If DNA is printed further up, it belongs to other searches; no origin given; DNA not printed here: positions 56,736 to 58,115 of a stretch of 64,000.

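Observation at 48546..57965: Complete two-enzyme NAD+ reconstitution capacity (PRTase plus NadM-Nudix) together with an NAD+-consuming Tpt1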

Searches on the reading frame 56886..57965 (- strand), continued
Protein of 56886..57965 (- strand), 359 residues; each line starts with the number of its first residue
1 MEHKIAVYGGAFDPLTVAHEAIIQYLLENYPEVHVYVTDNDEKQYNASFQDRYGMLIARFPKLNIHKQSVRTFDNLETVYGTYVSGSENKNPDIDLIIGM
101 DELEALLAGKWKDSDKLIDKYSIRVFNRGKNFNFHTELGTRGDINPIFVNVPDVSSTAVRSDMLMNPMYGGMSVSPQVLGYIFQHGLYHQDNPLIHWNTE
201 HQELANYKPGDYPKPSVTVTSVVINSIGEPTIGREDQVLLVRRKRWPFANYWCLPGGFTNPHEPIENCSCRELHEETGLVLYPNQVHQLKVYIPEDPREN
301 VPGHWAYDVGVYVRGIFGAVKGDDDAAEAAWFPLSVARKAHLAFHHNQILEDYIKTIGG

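Call 36: list_cluster_members(proteins=[P0043, P0040, P0039, P0047, P0056, P0058, P0065, P0067, P0106, P0061])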
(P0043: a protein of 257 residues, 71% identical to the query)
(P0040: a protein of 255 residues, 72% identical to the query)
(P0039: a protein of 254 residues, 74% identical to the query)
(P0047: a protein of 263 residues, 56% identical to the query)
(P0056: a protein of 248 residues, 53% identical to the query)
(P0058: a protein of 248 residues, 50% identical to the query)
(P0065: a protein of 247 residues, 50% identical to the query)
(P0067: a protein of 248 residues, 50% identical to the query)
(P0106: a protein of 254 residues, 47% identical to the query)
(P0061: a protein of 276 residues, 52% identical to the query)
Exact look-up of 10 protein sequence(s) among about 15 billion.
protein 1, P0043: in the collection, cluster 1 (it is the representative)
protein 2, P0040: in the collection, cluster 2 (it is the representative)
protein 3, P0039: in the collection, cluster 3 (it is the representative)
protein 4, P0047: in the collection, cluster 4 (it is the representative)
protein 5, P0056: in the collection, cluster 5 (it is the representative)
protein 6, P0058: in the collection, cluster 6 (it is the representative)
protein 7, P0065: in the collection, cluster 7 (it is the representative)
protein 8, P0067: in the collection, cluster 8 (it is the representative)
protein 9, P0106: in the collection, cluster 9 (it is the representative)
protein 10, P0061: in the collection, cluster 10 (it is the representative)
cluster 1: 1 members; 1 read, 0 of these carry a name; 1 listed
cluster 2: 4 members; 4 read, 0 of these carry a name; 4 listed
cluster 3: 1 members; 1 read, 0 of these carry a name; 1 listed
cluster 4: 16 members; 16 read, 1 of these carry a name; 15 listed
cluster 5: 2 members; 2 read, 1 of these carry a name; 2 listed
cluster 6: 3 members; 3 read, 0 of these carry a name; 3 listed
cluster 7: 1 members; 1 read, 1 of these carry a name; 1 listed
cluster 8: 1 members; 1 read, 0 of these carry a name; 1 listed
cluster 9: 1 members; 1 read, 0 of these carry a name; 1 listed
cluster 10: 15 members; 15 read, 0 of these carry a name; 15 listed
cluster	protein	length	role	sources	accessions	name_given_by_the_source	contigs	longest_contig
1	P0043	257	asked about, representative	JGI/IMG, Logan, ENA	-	-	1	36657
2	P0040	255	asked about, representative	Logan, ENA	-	-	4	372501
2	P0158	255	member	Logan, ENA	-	-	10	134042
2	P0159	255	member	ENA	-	-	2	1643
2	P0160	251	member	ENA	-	-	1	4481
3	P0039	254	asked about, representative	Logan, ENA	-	-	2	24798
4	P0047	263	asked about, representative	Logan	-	-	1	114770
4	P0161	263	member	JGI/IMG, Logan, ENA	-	NAD+ synthase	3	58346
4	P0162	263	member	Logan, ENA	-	-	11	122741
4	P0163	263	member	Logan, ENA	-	-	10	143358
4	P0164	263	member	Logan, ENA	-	-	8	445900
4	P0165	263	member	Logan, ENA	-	-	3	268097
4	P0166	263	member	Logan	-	-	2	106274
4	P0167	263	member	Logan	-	-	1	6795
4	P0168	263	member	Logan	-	-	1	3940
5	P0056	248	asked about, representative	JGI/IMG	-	NAD+ synthase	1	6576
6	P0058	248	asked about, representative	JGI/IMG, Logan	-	-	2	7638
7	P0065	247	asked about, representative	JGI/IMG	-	NAD+ synthase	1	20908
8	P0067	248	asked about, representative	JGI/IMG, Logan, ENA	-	-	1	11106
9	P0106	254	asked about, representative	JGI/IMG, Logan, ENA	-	-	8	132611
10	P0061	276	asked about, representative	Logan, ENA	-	-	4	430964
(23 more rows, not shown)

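Call 37: find_related_loci(query=window:56886-57965:-, collection=genome_contigs, flank=10000)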
Query window:56886-57965:- (359 aa) in genome_contigs; peptide patterns used: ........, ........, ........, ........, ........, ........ (x = any residue, [..] = any of these).
37 stretches matched a pattern, but none encodes a relative of the query by tblastn (E <= 1e-3).

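Call 39: find_related_loci(query=A1, collection=metagenome_contigs, flank=10000)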
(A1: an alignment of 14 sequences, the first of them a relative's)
Query A1 (255 aa) in metagenome_contigs; peptide patterns used: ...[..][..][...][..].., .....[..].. (x = any residue, [..] = any of these).
600 stretches matched a pattern (row limit reached: there are more); 593 encode a relative of the query (tblastn E <= 1e-3); the best 80 are kept; 80 distinct loci.
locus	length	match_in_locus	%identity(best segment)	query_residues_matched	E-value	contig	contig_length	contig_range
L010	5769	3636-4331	55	17-251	1e-77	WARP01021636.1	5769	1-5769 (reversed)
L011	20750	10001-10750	45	9-251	6e-57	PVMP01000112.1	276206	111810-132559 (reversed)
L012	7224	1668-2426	45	9-253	1e-56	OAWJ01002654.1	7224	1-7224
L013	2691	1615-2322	49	4-246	2e-56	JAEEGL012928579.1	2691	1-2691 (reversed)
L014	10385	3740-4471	46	15-251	1e-55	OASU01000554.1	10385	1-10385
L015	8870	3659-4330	48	22-251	9e-55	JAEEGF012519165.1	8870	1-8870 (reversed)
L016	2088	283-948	47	22-249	3e-55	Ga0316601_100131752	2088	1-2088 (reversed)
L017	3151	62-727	45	22-246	2e-53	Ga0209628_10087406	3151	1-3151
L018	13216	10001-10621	50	8-218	4e-52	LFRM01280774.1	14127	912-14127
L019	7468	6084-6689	49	14-218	1e-50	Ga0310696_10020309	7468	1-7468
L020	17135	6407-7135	41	12-245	5e-50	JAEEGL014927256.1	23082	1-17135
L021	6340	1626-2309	44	22-251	3e-49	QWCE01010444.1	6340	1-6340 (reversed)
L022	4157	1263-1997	42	9-254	3e-48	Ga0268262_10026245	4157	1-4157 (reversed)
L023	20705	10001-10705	42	7-242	4e-46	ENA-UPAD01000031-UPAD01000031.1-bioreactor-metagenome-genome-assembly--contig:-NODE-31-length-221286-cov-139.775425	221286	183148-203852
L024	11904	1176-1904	40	6-251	3e-45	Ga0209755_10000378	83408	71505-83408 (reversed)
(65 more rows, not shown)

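Call 41: find_encoding_contigs(protein=P0016, flank=10000, max_places=1)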
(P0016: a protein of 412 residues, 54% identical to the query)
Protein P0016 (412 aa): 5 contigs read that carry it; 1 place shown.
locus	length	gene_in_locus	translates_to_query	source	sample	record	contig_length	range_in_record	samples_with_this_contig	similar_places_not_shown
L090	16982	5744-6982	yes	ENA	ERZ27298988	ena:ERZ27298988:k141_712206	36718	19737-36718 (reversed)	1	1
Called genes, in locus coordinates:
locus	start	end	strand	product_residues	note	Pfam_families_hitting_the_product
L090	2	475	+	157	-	?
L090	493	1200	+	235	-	PF22769:DCD (faint), PF00692:dUTPase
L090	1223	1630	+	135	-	-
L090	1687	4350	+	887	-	-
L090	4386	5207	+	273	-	-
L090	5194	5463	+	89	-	-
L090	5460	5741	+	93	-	-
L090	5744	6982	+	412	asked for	PF01467:CTP_transf_like, PF00293:NUDIX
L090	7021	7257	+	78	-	-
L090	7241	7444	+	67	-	-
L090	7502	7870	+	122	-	-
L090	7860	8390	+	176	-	-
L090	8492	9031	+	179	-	-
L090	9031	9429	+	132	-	-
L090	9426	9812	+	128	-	-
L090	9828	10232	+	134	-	-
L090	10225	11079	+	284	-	PF13175:AAA_15 (faint), PF13476:AAA_23 (weak), PF13304:AAA_21 (faint)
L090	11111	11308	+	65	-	-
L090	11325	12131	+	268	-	PF01145:Band_7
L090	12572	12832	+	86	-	-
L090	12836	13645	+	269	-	-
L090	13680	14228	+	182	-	-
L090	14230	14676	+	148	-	-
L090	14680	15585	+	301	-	PF19835:SegE_GIY-YIG (faint)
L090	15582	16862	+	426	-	PF17767:NAPRTase_N, PF04095:NAPRTase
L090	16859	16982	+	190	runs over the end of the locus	-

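Call 51: predict_structure(alignment_id=A2)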
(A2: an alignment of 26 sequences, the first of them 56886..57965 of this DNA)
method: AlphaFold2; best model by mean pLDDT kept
length: 359 residues; sequences in the alignment: 26
mean_pLDDT: 88.1   pTM: 0.83
mean pLDDT of the five models: 88.1, 87.7, 87.5, 86.6, 86.4
residues with pLDDT >= 90: 226; 70-90: 101; 50-70: 27; < 50: 5
segments of 3 or more residues with pLDDT < 50: 87-89
pLDDT, mean of each block of 10 residues (from residue 1): 85 93 95 89 78 96 91 88 55 85 90 91 86 77 86 91 92 95 95 93 81 78 93 92 93 92 91 95 95 79 75 95 93 94 95 83
secondary structure, 60 per line:
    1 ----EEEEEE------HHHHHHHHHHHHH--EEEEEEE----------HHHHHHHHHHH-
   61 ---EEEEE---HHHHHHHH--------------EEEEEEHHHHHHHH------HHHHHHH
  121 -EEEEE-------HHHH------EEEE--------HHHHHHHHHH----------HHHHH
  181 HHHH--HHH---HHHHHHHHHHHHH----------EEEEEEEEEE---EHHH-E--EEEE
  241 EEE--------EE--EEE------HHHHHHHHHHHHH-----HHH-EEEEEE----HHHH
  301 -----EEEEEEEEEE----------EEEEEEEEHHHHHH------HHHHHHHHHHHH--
elements in order: E5-10 H17-29 E32-38 H49-59 E64-68 H72-79 E94-99 H100-107 H114-120 E122-126 H134-137 E144-147 H156-165 H176-184 H193-205 E216-225 E237-243 E256-258 H265-277 E287-292 H297-300 E306-315 E326-333 H334-339 H346-357

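Call 54: fold_search(model_id=the predicted structure, library=pdb)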
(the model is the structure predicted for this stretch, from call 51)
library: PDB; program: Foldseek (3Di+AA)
matches with E <= 10: 1276; with E <= 0.001: 471
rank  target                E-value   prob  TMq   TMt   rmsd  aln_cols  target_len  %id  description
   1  2qjo_B                6.4e-17  1.00  0.37  0.39  15.5       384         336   20  crystal structure of a bifunctional NMN adenylyltransferase/ADP ribose pyrophosphatase (NadM) complexed with ADPRP and (released 2008-03-11)
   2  2r5w_B                1.2e-16  1.00  0.36  0.37  15.0       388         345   17  Crystal structure of a bifunctional NMN adenylyltransferase/ADP ribose pyrophosphatase from Francisella tularensis (released 2008-03-04)
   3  2qjt_A                1.7e-16  1.00  0.33  0.34  18.1       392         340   18  Crystal structure of a bifunctional NMN adenylyltransferase/ADP ribose pyrophosphatase complexed with AMP and MN ion f (released 2008-03-04)
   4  2qjo_C                2.7e-16  1.00  0.32  0.35  15.6       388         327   19  crystal structure of a bifunctional NMN adenylyltransferase/ADP ribose pyrophosphatase (NadM) complexed with ADPRP and (released 2008-03-11)
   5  2qjt_B                1.1e-15  1.00  0.34  0.35  14.6       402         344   18  Crystal structure of a bifunctional NMN adenylyltransferase/ADP ribose pyrophosphatase complexed with AMP and MN ion f (released 2008-03-04)
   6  2qjo_A                9.0e-15  1.00  0.34  0.37  14.7       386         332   19  crystal structure of a bifunctional NMN adenylyltransferase/ADP ribose pyrophosphatase (NadM) complexed with ADPRP and (released 2008-03-11)
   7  2fml_A                1.1e-13  1.00  0.35  0.48  13.1       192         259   28  Crystal structure of MutT/nudix family protein from Enterococcus faecalis (released 2006-02-21)
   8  3gz8_C                1.4e-13  1.00  0.35  0.77   8.7       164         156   27  Cocrystal structure of NUDIX domain of Shewanella oneidensis NrtR complexed with ADP ribose (released 2009-06-09)
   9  3gz8_A                3.6e-13  1.00  0.35  0.77   8.8       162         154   28  Cocrystal structure of NUDIX domain of Shewanella oneidensis NrtR complexed with ADP ribose (released 2009-06-09)
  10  2fml_B                1.1e-09  1.00  0.32  0.44  11.2       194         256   26  Crystal structure of MutT/nudix family protein from Enterococcus faecalis (released 2006-02-21)
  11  3gz5_B                1.8e-09  1.00  0.30  0.48   4.3       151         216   25  Crystal structure of Shewanella oneidensis NrtR (released 2009-06-09)
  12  3gz5_A                2.7e-09  1.00  0.30  0.49   5.4       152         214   26  Crystal structure of Shewanella oneidensis NrtR (released 2009-06-09)
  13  3i9x                  3.4e-09  1.00  0.30  0.62   5.0       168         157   24  Crystal structure of a mutT/nudix family protein from Listeria innocua (released 2009-07-28)
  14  3gz6_A                3.6e-09  1.00  0.30  0.47   4.4       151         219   25  Crystal structure of Shewanella oneidensis NrtR complexed with a 27mer DNA (released 2009-06-09)
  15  5deq_A                1.0e-08  1.00  0.32  0.52   6.2       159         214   19  Crystal structure of transcriptional factor AraR from Bacteroides thetaiotaomicron VPI in complex with L-arabinose (released 2015-10-21)
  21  9fyb_B                2.3e-08  1.00  0.41  0.76   3.5       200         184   22  Structural Insights into the NMN Complex of Nicotinate Nucleotide Adenylyltransferase from Enterococcus faecium via Co (released 2024-07-17)
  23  5deo_D                3.0e-08  1.00  0.40  0.76   3.8       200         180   20  Mycobacterium abscessus NadD in complex with nicotinic acid adenine dinucleotide (released 2016-08-24)
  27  5deo_A                3.8e-08  1.00  0.42  0.76   3.7       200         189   20  Mycobacterium abscessus NadD in complex with nicotinic acid adenine dinucleotide (released 2016-08-24)
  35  9fyb_A                5.8e-08  1.00  0.40  0.74   4.0       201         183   22  Structural Insights into the NMN Complex of Nicotinate Nucleotide Adenylyltransferase from Enterococcus faecium via Co (released 2024-07-17)
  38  8aih                  6.5e-08  1.00  0.42  0.78   3.4       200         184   22  Crystal Structure of Enterococcus faecium Nicotinate Nucleotide Adenylyltransferase at 1.9 Angstroms Resolution (released 2023-08-16)
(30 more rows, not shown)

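Call 59: find_related_loci(query=A2, collection=viral_contigs, flank=10000)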
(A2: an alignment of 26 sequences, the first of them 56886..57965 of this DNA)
Query A2 (359 aa) in viral_contigs; peptide patterns used: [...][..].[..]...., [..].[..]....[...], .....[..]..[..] (x = any residue, [..] = any of these).
219 stretches matched a pattern; 102 encode a relative of the query (tblastn E <= 1e-3); the best 80 are kept; 79 distinct loci.
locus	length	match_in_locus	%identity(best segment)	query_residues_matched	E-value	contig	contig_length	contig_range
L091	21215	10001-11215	49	4-359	5e-118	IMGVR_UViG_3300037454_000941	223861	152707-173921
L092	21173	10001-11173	32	4-355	2e-58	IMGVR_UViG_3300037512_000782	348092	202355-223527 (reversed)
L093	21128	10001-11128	35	5-355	6e-55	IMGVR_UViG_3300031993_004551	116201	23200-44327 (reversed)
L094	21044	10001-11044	36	5-355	9e-45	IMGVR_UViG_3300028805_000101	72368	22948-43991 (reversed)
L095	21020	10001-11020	34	7-353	2e-42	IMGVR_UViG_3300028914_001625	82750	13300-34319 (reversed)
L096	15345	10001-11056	34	5-355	4e-42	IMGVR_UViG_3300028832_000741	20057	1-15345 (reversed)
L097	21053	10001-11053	33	8-353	3e-42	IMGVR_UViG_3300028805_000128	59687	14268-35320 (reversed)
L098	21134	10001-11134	32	5-357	3e-39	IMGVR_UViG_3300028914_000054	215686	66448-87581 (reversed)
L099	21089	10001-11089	34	7-355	1e-38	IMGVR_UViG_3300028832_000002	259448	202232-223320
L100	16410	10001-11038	31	7-355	9e-39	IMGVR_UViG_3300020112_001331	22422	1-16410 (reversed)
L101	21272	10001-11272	28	4-356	7e-39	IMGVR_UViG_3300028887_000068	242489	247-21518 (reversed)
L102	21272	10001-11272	28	4-356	7e-39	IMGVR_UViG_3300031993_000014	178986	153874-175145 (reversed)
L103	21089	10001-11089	34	7-355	1e-38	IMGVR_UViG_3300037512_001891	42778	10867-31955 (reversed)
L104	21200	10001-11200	31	7-354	3e-38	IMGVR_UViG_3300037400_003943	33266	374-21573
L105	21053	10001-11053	35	5-355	3e-38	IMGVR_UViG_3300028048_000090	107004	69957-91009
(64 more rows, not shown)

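Call 62: find_related_loci(query=A1, collection=viral_contigs, flank=3000)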
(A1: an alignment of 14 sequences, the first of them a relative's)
Query A1 (255 aa) in viral_contigs; peptide patterns used: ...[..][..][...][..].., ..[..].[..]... (x = any residue, [..] = any of these).
188 stretches matched a pattern; 48 encode a relative of the query (tblastn E <= 1e-3); 48 distinct loci.
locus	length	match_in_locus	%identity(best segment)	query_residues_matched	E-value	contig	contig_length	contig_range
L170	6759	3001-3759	52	5-252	2e-74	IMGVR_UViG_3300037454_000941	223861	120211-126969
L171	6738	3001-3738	52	8-251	2e-73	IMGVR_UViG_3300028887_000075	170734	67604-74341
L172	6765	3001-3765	49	4-251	1e-69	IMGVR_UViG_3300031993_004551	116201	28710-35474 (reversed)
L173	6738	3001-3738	47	19-249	2e-62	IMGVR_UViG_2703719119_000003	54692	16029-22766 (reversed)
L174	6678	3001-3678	44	36-255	2e-54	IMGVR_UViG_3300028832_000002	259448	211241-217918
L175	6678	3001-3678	44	36-255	2e-54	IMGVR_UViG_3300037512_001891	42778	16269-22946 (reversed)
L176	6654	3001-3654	47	34-249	4e-53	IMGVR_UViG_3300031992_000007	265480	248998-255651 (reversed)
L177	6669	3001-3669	46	22-244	6e-53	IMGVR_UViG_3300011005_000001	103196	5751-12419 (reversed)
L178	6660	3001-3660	45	22-242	2e-51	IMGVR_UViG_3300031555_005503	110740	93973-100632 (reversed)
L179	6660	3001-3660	45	22-242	2e-51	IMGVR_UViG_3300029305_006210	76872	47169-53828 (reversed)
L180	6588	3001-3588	47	18-214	9e-50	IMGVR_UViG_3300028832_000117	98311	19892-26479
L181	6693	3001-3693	41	17-250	1e-48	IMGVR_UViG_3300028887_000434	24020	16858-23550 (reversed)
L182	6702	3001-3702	39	18-250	8e-48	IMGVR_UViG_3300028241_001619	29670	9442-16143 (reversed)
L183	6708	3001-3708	41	17-249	2e-47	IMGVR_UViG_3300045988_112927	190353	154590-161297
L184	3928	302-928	45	17-218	2e-45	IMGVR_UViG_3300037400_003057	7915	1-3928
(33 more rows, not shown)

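Call 64: list_cluster_members(proteins=[P0060, P0059, P0057, P0055, P0063, P0064, P0066, P0068, P0054, P0070])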
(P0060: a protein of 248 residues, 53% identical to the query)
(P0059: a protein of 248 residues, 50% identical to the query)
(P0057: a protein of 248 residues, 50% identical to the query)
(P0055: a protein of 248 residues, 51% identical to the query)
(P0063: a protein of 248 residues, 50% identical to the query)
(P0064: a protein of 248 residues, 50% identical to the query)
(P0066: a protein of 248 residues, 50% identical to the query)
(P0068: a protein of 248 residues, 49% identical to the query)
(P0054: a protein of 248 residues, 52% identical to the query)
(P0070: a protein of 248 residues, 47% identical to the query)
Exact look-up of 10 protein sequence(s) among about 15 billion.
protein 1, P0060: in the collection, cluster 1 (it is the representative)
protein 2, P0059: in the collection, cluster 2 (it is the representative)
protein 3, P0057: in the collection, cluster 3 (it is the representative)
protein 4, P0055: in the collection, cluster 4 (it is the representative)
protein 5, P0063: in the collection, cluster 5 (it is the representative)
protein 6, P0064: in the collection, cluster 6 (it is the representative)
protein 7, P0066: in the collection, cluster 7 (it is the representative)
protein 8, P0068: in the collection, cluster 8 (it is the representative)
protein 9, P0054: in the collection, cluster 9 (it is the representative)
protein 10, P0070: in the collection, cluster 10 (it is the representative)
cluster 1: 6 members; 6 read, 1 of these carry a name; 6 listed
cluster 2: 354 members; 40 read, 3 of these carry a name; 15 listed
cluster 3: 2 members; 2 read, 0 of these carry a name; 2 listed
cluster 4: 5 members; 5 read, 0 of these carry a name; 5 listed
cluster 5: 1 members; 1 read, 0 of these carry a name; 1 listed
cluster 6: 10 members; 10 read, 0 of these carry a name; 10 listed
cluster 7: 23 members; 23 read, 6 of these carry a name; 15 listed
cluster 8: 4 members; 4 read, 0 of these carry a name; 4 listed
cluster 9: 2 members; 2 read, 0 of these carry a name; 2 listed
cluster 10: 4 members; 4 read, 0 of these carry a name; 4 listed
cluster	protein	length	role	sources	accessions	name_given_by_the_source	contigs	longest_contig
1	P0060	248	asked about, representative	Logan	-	-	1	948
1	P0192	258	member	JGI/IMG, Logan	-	NAD+ synthase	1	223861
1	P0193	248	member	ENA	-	-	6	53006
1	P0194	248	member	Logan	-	-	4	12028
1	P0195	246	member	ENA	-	-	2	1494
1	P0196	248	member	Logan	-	-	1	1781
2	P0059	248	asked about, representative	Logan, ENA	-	-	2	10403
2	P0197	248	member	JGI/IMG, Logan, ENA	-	NAD+ synthase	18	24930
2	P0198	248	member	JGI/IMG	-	NAD+ synthase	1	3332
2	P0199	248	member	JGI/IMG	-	NAD+ synthase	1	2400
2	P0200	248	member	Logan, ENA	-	-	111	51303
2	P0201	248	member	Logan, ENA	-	-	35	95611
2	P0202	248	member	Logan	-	-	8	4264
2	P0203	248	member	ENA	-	-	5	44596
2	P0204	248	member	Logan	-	-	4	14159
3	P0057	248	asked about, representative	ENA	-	-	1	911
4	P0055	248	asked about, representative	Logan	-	-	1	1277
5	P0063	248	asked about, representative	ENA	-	-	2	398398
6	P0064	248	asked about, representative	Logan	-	-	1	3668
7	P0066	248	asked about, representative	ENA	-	-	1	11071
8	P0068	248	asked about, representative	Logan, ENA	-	-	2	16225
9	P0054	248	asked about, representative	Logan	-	-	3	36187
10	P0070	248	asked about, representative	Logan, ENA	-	-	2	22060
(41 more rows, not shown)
